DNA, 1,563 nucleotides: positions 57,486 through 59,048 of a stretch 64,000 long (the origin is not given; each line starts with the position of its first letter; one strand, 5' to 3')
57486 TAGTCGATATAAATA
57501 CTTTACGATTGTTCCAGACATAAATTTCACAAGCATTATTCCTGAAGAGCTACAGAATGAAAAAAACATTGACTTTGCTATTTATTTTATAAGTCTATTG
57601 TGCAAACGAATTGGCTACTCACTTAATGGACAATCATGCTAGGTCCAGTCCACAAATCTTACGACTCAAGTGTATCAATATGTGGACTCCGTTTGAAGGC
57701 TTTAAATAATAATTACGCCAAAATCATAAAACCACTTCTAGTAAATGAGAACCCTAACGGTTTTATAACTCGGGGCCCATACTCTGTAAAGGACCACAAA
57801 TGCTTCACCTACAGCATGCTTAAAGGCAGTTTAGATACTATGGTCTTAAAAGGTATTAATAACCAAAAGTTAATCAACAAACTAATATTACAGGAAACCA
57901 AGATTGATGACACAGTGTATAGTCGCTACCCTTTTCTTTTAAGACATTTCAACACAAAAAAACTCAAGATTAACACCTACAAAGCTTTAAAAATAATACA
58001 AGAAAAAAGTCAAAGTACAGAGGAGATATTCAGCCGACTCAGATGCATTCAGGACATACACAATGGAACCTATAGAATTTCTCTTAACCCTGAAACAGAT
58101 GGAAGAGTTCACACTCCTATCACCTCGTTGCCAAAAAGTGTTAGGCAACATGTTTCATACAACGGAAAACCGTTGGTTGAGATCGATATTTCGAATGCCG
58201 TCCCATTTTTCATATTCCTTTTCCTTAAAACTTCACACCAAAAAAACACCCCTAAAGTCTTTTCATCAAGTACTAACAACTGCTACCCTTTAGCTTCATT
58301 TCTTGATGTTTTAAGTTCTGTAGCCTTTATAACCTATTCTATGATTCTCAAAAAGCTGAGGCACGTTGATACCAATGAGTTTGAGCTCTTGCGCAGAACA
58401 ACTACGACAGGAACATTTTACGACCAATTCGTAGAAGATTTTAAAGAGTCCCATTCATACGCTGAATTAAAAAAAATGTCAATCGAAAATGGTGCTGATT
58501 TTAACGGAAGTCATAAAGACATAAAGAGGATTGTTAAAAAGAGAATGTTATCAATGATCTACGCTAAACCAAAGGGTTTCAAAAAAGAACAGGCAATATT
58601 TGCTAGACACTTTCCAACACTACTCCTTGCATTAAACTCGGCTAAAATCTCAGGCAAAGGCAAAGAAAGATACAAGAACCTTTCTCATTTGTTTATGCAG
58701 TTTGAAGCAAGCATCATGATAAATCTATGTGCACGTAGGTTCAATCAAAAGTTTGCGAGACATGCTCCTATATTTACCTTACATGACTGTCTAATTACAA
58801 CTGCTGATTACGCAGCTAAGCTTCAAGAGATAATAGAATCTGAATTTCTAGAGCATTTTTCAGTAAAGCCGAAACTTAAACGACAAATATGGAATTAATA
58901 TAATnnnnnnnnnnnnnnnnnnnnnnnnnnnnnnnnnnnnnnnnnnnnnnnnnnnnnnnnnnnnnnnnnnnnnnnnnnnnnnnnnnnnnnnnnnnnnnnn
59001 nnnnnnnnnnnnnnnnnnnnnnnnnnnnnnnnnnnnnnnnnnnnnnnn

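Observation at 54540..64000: Integrase-bounded AT-rich island carrying defence-type cargo (type I R-M, DUF45 metallohydrolase, HEPN-like candidate)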

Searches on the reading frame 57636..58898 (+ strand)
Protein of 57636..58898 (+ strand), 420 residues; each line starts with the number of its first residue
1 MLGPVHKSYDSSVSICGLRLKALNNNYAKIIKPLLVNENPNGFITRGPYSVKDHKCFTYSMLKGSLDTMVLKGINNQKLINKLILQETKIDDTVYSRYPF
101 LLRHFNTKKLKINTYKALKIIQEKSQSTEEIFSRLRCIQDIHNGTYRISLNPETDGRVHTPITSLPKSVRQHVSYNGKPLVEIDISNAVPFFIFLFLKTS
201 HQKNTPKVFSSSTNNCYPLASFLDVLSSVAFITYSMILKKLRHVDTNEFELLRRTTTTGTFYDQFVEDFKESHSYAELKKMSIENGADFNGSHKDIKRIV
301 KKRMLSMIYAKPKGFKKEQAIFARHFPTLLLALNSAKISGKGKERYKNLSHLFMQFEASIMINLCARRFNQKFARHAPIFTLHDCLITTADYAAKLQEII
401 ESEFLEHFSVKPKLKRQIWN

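Call 4: search_protein_families(library=pfam, proteins=[window:57636-58898:+], max_evalue=0.01)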
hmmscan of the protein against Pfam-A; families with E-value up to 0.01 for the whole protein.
window:57636-58898:+ (420 aa): 0 families

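Call 7: search_protein_families(library=padloc, proteins=[window:57636-58898:+], max_evalue=0.01)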
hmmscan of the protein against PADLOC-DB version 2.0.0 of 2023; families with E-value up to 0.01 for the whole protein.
window:57636-58898:+ (420 aa): 0 families

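Call 8: search_protein_families(library=ncbifam, proteins=[window:57636-58898:+], max_evalue=0.1)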
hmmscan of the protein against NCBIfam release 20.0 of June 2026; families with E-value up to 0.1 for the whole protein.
window:57636-58898:+ (420 aa): 0 families

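Call 9: search_protein_families(library=phrogs, proteins=[window:57636-58898:+], max_evalue=0.1)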
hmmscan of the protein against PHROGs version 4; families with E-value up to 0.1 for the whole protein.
window:57636-58898:+ (420 aa): 0 families

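Call 11: search_solved_structures(query=window:57636-58898:+, max_evalue=10, show_alignments=3)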
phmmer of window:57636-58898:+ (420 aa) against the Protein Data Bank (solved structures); distinct sequences matched with E-value up to 10: 0.

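Call 12: find_homologous_proteins(query=window:57636-58898:+, max_evalue=0.001)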
Query window:57636-58898:+ (420 aa): 12 proteins with E <= 0.001 among 3269 candidates.
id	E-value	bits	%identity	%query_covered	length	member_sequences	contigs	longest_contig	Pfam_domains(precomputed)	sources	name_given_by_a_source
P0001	7.4e-265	896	100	95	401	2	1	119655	-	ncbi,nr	ncbi:MAG: hypothetical protein JJ975_01490 [Bacteroidia bacterium]|nr:hypothetical protein [Bacteroi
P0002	1.1e-46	178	31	97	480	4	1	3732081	-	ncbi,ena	-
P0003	1.7e-44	170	33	87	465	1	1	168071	-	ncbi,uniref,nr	ncbi:hypothetical protein [Winogradskyella flava]|uniref:hypothetical protein n=1 Tax=Winogradskyell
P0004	2.8e-44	170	32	97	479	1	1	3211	-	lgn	-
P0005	2.0e-40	157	29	98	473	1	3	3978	-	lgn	-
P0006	1.4e-27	115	29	98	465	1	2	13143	-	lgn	-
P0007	2.0e-25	108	28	82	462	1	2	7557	-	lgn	-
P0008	6.9e-25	106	27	98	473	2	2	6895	-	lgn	-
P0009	3.6e-12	64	26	66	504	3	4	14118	-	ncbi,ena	-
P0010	3.8e-9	54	25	62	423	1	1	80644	-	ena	-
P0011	3.3e-4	38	25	28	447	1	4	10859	-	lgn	-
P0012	9.3e-4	36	25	69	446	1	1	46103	-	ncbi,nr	ncbi:MAG: hypothetical protein IPN68_16820 [Bacteroidetes bacterium]|nr:hypothetical protein [Bacter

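Call 15: find_encoding_contigs(protein=P0001, flank=10000, max_places=4)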
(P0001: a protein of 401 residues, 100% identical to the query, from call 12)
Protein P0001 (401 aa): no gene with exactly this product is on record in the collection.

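Call 20: search_solved_structures(query=A1, max_evalue=10, show_alignments=3)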
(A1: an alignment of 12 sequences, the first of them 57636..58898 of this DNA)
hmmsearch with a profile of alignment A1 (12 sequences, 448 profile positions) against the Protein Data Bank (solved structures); distinct sequences matched with E-value up to 10: 0.

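Call 22: find_encoding_contigs(protein=P0002, flank=10000, max_places=3)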
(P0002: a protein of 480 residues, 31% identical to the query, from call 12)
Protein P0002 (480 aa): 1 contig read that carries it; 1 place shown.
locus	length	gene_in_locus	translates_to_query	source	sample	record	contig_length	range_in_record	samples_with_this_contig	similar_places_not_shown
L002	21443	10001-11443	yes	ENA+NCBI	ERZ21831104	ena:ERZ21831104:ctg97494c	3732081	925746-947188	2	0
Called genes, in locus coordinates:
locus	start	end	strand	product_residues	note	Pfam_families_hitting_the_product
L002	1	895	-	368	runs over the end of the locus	PF00144:Beta-lactamase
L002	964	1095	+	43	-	-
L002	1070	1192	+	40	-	-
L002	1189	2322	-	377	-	PF00144:Beta-lactamase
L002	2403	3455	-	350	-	PF00144:Beta-lactamase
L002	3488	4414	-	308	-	PF00561:Abhydrolase_1, PF12146:Hydrolase_4, PF12697:Abhydrolase_6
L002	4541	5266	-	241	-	PF00072:Response_reg, PF04397:LytTR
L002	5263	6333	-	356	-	PF06580:His_kinase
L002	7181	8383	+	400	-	PF00872:Transposase_mut, PF10551:MULE (weak)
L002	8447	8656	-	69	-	-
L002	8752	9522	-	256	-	PF13276:HTH_21 (weak), PF00665:rve, PF13683:rve_3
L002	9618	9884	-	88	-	PF01527:HTH_Tnp_1, PF02796:HTH_7 (faint), PF13384:HTH_23 (weak), PF13518:HTH_28, PF13551:HTH_29 (weak)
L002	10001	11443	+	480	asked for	-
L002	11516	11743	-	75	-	PF13560:HTH_31, PF12844:HTH_19, PF01381:HTH_3, PF13443:HTH_26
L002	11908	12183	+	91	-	-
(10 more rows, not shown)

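Call 23: find_encoding_contigs(protein=P0003, flank=10000, max_places=3)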
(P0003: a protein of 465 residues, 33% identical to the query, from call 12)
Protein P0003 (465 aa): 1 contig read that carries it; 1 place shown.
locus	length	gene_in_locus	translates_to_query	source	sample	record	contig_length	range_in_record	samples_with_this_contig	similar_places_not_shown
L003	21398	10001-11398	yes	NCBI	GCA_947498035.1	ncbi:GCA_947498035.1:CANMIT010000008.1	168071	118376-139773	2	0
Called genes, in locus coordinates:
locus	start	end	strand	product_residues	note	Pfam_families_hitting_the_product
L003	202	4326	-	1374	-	PF23748:Beta-prop_LRRK2 (faint), PF07494:Reg_prop (faint), PF07495:Y_Y_Y, PF00512:HisKA, PF02518:HATPase_c, PF00072:Response_reg, PF00165:HTH_AraC (faint), PF12833:HTH_18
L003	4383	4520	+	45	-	-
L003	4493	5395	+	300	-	-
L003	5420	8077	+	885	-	PF00933:Glyco_hydro_3, PF01915:Glyco_hydro_3_C, PF07691:PA14, PF14310:Fn3-like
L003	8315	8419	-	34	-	-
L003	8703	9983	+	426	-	PF13102:Phage_int_SAM_5, PF00589:Phage_integrase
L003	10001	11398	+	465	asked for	-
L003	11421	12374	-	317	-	PF09565:RE_NgoFVII, PF20731:RE_NgoFVII_C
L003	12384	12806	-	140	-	PF20731:RE_NgoFVII_C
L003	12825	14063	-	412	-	PF00145:DNA_methylase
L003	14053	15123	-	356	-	PF00145:DNA_methylase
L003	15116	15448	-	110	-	PF13560:HTH_31, PF12844:HTH_19 (weak), PF01381:HTH_3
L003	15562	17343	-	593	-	PF03235:GmrSD_N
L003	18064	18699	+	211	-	PF00027:cNMP_binding, PF00325:Crp (faint), PF13545:HTH_Crp_2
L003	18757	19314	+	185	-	PF04143:Sulf_transp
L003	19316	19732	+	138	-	PF20398:DUF6691, PF04143:Sulf_transp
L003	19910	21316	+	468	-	PF00753:Lactamase_B, PF00581:Rhodanese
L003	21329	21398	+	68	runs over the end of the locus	PF11127:YgaP-like_TM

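Call 28: predict_structure(alignment_id=A1)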
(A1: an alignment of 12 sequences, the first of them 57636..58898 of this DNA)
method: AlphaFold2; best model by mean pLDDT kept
length: 420 residues; sequences in the alignment: 12
mean_pLDDT: 77.0   pTM: 0.74
mean pLDDT of the five models: 77.0, 74.3, 73.0, 73.0, 72.2
residues with pLDDT >= 90: 176; 70-90: 113; 50-70: 50; < 50: 81
segments of 3 or more residues with pLDDT < 50: 1-46, 60-75, 203-219
pLDDT, mean of each block of 10 residues (from residue 1): 27 40 45 42 49 53 42 51 63 89 91 90 74 83 88 86 90 96 94 86 44 40 56 74 88 95 97 96 89 95 93 90 96 85 73 88 93 90 93 97 91 94
secondary structure, 60 per line:
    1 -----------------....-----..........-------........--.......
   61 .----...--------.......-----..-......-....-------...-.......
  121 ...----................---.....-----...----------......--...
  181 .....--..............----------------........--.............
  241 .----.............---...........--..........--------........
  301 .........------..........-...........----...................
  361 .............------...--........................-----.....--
elements in order: H18-21 H27-36 E44-51 E54-61 H77-83 H92-97 H99-102 E110-112 H114-123 H128-143 E147-151 E157-159 E173-175 E178-185 H188-201 H218-225 H228-241 H246-258 H262-272 H275-284 H293-309 H316-325 H327-337 H342-373 E380-382 E385-389 H390-408 E414-418

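Call 30: search_protein_representatives(alignment_id=A1)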
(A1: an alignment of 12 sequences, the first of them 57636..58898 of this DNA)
Query: 12 sequences, 448 profile positions. Proteins with E-value up to 0.001 (for the whole library): 8145; up to 1e-10: 5955; up to 1e-30: 2332. The best 150 are listed.
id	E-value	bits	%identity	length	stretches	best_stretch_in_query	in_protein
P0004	2.7e-162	557.0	-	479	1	2-448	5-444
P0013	1.4e-148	511.8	-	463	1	1-448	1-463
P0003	8.6e-148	509.2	-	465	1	2-448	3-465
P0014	1.3e-139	482.2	-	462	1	1-445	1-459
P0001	9.3e-132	456.3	-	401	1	67-448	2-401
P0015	4.5e-129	447.5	-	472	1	2-447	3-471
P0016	5.3e-128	443.9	-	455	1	1-444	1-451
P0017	6.1e-127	440.5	-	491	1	4-447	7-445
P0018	1.1e-123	429.7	-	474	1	4-448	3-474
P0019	2.3e-120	418.8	-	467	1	4-448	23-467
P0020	1.1e-114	400.1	-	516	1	1-447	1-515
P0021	8.7e-111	387.2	-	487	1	1-448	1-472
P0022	2.1e-108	379.4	-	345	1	113-446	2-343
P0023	3.1e-108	378.8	-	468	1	1-448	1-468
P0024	4.0e-108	378.4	-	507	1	4-448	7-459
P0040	2.5e-90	319.8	-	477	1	1-443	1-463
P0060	1.0e-80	288.1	-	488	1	3-448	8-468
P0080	9.2e-79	281.7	-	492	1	5-448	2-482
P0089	1.2e-77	278.0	-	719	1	4-447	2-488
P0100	5.5e-76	272.5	-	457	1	5-447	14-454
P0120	3.3e-74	266.6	-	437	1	6-448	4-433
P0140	5.1e-73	262.7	-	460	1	3-448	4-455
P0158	2.7e-72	260.3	-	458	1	4-447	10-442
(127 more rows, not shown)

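Call 31: search_protein_families(library=pfam, proteins=[P0013, P0020, P0040, P0060, P0080, P0089, P0100, P0120, P0140, P0158], max_evalue=0.1)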
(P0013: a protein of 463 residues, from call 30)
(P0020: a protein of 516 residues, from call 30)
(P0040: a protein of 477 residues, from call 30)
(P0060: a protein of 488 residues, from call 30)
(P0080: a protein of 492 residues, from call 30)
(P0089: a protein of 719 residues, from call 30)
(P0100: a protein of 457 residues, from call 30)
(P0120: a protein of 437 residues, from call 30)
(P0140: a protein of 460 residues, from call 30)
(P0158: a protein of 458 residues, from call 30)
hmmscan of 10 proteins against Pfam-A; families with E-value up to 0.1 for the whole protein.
P0013 (463 aa): 1 family
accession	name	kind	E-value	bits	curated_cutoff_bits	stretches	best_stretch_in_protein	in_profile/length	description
PF14179.11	YppG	-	0.025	15.8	27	1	314-367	28-79/105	YppG-like protein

P0020 (516 aa): 0 families

P0040 (477 aa): 0 families

P0060 (488 aa): 0 families

P0080 (492 aa): 1 family
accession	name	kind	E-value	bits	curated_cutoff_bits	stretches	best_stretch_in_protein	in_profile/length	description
PF17575.7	DUF5479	-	0.085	13.9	27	0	239-331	4-96/101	Family of unknown function (DUF5479)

P0089 (719 aa): 4 families
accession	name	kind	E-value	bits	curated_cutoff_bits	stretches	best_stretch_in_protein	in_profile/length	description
PF07463.16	NUMOD4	-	7.8e-12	45.7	23.4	1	515-567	3-47/49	NUMOD4 motif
PF13392.12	HNH_3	-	2.9e-11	43.2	24.8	1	578-622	2-46/46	HNH endonuclease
PF01450.25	KARI_C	-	0.016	15.9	29.1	0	34-106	19-79/144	Ketol-acid reductoisomerase, C-terminal domain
PF22083.2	I-HmuI_NUMOD-like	-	0.054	13.5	27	0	649-678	9-38/46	DNA endonuclease I-HmuI-like, NUMOD-like domain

P0100 (457 aa): 1 family
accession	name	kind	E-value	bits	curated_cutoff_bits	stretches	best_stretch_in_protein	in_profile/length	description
PF22849.2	CATSPERE_Ig-like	-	0.0077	16.8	28.3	1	321-385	36-103/111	CATSPERE Ig-like domain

P0120 (437 aa): 0 families

P0140 (460 aa): 0 families

P0158 (458 aa): 0 families

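Call 32: fold_search(model_id=the predicted structure, library=pdb)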
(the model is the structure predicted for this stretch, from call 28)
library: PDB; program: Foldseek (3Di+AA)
matches with E <= 10: 582; with E <= 0.001: 49
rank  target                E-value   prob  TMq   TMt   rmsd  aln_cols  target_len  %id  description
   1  5dkt                  2.6e-05  1.00  0.37  0.28  11.8       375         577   11  N-terminal His tagged apPOL exonuclease mutant (released 2016-08-10)
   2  1jxe                  3.4e-05  1.00  0.41  0.34   8.3       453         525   10  STOFFEL FRAGMENT OF TAQ DNA POLYMERASE I (released 1997-03-12)
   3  7sxq_A                4.1e-05  1.00  0.34  0.26  12.4       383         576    9  Plasmodium falciparum apicoplast DNA polymerase (exo-minus) without affinity tag (released 2022-10-19)
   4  8xjr                  4.5e-05  1.00  0.36  0.29  11.8       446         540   11  Apo form of DNA polymerase SFM4-3 recognizing C2 methyoxy nucleotide (released 2024-11-27)
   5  1ktq                  4.8e-05  1.00  0.35  0.29  10.3       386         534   11  DNA POLYMERASE (released 1996-11-08)
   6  4bwm_A                5.2e-05  1.00  0.36  0.30   7.5       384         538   12  KlenTaq mutant in complex with a RNA/DNA hybrid (released 2013-09-18)
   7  5w6q_G                6.0e-05  1.00  0.30  0.25  13.2       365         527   12  Structural basis for recognition of artificial DNA by an evolved KlenTaq variant (released 2018-07-18)
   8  1taq                  7.0e-05  1.00  0.34  0.19  15.8       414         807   12  STRUCTURE OF TAQ DNA POLYMERASE (released 1996-12-07)
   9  4bwj_A                7.3e-05  1.00  0.29  0.24  13.6       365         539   12  KlenTaq mutant in complex with DNA and ddCTP (released 2013-09-18)
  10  7sxl_A                7.7e-05  1.00  0.32  0.25  12.9       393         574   10  Plasmodium falciparum apicoplast DNA polymerase (exo-minus) without affinity tag (released 2022-10-26)
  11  9qu8_A                8.0e-05  1.00  0.32  0.22  13.6       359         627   14  apPol-DNA-nucleotide complex (ternary2) (released 2025-10-29)
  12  6fbf_A                8.0e-05  1.00  0.30  0.24  14.1       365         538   13  KlenTaq DNA polymerase processing a modified primer - bearing the modification upstream at the fourth primer nucleotid (released 2018-09-26)
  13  2ktq_A                8.0e-05  1.00  0.28  0.23  13.9       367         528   11  OPEN TERNARY COMPLEX OF THE LARGE FRAGMENT OF DNA POLYMERASE I FROM THERMUS AQUATICUS (released 1999-01-13)
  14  3lwm_A                8.8e-05  1.00  0.31  0.25  14.6       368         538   12  Structure of the large fragment of thermus aquaticus DNA polymerase I in complex with a blunt-ended DNA and ddATP (released 2010-05-05)
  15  3py8_A                9.7e-05  1.00  0.31  0.25  13.2       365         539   12  Crystal structure of a mutant of the large fragment of DNA polymerase I from thermus aquaticus in a closed ternary com (released 2011-06-15)
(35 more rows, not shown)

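Call 36: find_related_loci(query=A2, collection=metagenome_contigs, flank=10000)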
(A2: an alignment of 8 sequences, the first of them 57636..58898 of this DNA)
Query A2 (420 aa) in metagenome_contigs; peptide patterns used: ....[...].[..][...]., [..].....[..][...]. (x = any residue, [..] = any of these).
97 stretches matched a pattern; 36 encode a relative of the query (tblastn E <= 1e-3); 36 distinct loci.
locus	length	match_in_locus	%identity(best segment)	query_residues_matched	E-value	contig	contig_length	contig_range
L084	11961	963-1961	35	67-420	1e-68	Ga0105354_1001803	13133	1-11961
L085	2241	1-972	35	89-419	6e-63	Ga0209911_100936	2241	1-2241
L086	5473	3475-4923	31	10-420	3e-52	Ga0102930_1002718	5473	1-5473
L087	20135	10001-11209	28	10-419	2e-49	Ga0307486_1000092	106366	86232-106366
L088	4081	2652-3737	32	51-420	5e-49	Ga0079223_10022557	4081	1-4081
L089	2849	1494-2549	32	69-419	5e-48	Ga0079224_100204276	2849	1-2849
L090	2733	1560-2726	32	21-400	1e-47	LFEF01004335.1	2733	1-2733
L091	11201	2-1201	32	21-414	7e-44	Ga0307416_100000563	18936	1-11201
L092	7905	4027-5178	29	9-419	1e-43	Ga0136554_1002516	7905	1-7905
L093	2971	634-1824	29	13-419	2e-42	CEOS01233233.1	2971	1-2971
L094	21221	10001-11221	28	9-419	4e-39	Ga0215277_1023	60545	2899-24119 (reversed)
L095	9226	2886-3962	28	56-420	2e-38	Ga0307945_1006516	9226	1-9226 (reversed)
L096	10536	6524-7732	29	10-420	2e-38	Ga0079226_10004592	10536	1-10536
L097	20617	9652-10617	29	89-419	1e-37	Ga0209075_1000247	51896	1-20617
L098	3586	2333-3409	28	56-420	1e-37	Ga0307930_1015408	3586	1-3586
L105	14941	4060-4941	29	136-419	4e-31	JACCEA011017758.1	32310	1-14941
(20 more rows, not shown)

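Call 51: search_dna_similar(query=window:57636-58898:+, collection=phages, mode=protein, max_evalue=1, max_rows=15)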
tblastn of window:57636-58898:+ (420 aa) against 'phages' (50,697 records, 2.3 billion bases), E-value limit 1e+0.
Records with a match: 3; places in all: 3; records where one place covers at least 80% of the query: 0.
Best place of each record, by identity: <60% 3.
By first word of the organism name: uncultured 3.
By host as written in the record: - 3.
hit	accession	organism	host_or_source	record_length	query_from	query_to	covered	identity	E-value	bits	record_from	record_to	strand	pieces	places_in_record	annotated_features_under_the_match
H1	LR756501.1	uncultured phage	metagenomic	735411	156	401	59%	21.5%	5e-4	49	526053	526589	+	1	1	record has no annotation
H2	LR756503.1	uncultured phage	metagenomic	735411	156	401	59%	21.5%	5e-4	49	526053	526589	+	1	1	record has no annotation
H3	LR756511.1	uncultured phage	metagenomic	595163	156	188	8%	51.5%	6e-1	39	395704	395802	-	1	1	record has no annotation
